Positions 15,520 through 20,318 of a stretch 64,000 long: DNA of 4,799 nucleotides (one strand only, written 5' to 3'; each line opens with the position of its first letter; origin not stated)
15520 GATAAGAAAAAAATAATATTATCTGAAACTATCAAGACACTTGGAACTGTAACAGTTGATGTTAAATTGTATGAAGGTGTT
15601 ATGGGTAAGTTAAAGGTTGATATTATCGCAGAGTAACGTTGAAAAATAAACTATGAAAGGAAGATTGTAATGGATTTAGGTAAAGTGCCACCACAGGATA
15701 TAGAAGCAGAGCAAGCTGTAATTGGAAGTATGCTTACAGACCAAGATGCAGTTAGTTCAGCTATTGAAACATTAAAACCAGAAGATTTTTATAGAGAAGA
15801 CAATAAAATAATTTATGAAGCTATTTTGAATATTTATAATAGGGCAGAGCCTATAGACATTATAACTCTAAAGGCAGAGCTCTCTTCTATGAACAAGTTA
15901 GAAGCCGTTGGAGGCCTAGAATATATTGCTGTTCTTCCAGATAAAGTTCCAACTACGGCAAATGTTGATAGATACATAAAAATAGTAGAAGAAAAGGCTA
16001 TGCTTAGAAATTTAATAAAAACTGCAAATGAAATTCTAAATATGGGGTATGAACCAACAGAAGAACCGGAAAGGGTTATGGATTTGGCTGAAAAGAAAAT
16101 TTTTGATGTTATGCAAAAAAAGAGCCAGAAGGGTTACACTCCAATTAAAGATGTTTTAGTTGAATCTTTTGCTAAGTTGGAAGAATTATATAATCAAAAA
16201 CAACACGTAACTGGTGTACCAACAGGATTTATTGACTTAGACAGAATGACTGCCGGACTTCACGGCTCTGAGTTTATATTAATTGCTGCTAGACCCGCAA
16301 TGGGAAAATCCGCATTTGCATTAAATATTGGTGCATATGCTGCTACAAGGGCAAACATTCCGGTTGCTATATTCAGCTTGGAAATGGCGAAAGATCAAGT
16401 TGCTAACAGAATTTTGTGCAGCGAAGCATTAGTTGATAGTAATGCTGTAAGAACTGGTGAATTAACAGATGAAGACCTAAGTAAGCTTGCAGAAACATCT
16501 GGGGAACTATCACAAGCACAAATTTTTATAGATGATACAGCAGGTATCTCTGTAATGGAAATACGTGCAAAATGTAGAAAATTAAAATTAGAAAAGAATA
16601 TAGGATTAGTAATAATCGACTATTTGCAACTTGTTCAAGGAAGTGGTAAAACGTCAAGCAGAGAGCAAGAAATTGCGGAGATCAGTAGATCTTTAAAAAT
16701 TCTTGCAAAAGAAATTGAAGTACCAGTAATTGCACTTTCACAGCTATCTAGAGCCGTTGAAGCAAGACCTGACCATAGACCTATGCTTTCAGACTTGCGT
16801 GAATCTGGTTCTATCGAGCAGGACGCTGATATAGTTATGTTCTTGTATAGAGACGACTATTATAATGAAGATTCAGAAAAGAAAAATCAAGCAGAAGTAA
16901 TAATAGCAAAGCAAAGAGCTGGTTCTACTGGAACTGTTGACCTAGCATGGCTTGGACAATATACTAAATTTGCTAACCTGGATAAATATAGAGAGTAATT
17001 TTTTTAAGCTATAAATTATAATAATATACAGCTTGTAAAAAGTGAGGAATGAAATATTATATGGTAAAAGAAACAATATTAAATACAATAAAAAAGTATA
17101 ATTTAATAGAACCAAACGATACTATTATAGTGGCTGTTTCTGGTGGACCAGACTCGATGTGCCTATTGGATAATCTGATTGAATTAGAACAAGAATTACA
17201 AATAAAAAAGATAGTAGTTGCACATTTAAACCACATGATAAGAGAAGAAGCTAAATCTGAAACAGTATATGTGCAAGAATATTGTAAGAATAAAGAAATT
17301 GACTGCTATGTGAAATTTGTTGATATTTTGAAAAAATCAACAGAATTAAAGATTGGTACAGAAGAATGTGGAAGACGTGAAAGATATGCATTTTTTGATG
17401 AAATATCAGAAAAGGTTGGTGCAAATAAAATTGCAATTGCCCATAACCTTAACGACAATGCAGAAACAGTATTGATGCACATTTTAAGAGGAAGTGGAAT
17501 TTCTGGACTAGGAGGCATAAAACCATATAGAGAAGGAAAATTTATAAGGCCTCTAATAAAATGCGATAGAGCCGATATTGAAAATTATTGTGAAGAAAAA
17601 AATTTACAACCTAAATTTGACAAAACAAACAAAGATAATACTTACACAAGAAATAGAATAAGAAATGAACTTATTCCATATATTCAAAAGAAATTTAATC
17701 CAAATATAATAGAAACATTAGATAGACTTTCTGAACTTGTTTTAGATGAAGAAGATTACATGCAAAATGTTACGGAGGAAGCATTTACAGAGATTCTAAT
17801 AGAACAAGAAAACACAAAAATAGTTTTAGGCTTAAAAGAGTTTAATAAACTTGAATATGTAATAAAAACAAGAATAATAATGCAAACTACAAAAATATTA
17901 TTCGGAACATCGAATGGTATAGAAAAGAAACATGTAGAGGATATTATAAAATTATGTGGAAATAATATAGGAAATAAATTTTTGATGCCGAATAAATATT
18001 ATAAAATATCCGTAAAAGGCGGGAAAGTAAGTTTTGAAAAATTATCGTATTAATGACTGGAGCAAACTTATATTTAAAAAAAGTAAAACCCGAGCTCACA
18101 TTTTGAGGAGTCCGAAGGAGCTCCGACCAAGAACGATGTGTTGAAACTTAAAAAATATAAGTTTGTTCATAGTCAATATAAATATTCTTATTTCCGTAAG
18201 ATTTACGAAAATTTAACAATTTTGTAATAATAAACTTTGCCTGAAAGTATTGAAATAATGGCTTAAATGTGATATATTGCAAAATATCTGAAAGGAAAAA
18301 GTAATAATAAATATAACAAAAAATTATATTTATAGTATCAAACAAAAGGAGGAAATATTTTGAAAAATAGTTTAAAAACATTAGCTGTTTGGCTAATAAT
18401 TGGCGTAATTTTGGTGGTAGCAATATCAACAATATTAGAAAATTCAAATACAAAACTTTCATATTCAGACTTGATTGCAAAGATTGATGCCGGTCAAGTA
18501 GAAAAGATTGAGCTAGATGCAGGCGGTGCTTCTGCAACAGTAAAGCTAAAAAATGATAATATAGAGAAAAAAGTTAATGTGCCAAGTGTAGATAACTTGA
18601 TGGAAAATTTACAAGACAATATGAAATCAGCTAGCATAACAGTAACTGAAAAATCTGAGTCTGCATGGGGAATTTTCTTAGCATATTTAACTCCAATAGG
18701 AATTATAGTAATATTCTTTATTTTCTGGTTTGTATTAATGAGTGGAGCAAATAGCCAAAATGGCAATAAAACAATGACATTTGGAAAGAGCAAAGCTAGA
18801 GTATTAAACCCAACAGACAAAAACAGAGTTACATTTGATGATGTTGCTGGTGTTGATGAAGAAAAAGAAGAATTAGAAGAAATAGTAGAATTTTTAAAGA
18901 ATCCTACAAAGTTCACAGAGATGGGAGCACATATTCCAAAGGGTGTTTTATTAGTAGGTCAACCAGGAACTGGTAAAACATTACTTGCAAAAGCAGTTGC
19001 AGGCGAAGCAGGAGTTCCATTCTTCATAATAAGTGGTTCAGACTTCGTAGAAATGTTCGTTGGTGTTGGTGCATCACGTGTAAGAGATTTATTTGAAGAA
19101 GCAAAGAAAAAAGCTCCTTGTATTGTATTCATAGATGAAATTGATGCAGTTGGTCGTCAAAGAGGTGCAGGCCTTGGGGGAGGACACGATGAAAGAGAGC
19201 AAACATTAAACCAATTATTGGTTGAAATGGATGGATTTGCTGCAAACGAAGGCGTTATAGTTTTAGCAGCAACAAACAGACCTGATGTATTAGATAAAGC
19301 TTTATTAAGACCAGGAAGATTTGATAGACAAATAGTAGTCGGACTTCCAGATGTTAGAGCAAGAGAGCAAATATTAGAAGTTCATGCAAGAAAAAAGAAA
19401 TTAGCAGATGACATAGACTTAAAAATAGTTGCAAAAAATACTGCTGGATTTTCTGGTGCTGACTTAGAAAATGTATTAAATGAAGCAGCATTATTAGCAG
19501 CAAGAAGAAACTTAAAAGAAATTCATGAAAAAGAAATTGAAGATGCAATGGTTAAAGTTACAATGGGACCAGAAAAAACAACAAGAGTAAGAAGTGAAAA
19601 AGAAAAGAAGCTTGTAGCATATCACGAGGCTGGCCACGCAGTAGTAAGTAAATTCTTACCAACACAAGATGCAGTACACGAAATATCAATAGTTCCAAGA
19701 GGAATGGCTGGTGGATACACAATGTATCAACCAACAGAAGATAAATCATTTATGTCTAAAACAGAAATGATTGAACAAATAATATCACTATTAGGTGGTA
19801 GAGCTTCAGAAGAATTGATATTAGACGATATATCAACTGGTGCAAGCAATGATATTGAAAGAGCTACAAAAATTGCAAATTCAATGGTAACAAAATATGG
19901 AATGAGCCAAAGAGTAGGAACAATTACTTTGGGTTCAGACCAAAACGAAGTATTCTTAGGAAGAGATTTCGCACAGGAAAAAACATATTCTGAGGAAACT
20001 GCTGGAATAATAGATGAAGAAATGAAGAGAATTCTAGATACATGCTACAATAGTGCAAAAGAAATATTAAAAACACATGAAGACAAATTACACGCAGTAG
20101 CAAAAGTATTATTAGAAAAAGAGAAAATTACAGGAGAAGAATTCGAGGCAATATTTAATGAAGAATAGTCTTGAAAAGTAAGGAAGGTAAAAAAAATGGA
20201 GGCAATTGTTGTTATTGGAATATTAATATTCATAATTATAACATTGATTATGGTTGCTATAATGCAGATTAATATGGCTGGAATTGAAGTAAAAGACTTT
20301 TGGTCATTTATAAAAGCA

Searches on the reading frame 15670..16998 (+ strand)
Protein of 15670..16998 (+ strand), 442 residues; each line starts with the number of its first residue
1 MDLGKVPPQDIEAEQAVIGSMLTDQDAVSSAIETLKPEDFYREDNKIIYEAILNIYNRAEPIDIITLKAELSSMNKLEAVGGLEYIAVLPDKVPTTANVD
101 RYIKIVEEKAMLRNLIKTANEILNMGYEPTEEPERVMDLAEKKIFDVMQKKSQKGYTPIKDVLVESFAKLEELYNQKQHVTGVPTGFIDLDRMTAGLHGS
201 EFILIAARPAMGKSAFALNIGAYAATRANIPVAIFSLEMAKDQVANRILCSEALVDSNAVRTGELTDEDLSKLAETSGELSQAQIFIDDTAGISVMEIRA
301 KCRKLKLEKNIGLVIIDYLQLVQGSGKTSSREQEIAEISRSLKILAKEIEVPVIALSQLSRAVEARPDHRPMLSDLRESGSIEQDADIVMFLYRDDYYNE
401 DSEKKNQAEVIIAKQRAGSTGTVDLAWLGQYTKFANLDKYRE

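Call 42: search_protein_families(library=pfam, proteins=[window:15670-16998:+], max_evalue=0.0001)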
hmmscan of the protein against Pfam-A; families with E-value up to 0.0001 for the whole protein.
window:15670-16998:+ (442 aa): 3 families
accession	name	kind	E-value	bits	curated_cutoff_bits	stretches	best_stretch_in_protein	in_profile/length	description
PF03796.21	DnaB_C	-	2.3e-112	375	27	1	182-436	1-255/255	DnaB-like helicase C terminal domain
PF00772.26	DnaB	-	5.1e-35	120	23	1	7-108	2-103/103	DnaB-like helicase N terminal domain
PF13481.12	AAA_25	-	1.6e-09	38.1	27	1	199-358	32-189/195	AAA domain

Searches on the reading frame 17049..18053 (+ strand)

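Call 42: search_protein_families(library=pfam, proteins=[window:17049-18053:+], max_evalue=0.0001)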
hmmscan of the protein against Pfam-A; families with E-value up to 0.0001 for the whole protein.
window:17049-18053:+ (334 aa): 1 family
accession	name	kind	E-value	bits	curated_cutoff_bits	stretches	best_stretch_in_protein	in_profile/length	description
PF01171.26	ATP_bind_3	-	2.1e-54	184.5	27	1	26-207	2-182/182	PP-loop family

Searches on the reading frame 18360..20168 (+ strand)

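Call 42: search_protein_families(library=pfam, proteins=[window:18360-20168:+], max_evalue=0.0001)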
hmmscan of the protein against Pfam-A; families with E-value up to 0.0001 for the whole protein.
window:18360-20168:+ (602 aa): 6 families
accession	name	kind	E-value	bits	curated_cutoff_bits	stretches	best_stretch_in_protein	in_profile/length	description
PF01434.24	Peptidase_M41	-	2.8e-71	239.8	29.9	1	410-598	2-191/191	Peptidase family M41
PF00004.35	AAA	-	7.8e-47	159.4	21.2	1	196-328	1-130/131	ATPase family associated with various cellular activities (AAA)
PF17862.7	AAA_lid_3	-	2.9e-15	55.9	27.2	1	351-394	1-44/45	AAA+ lid domain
PF06480.20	FtsH_ext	-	3e-15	56.7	25.5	1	9-99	2-102/103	FtsH Extracellular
PF07728.20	AAA_5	-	2.9e-06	27.8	22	1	195-316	1-136/139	AAA domain (dynein-related subfamily)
PF06068.19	TIP49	-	6e-05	22.8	23.8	0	194-229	51-88/347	TIP49 P-loop domain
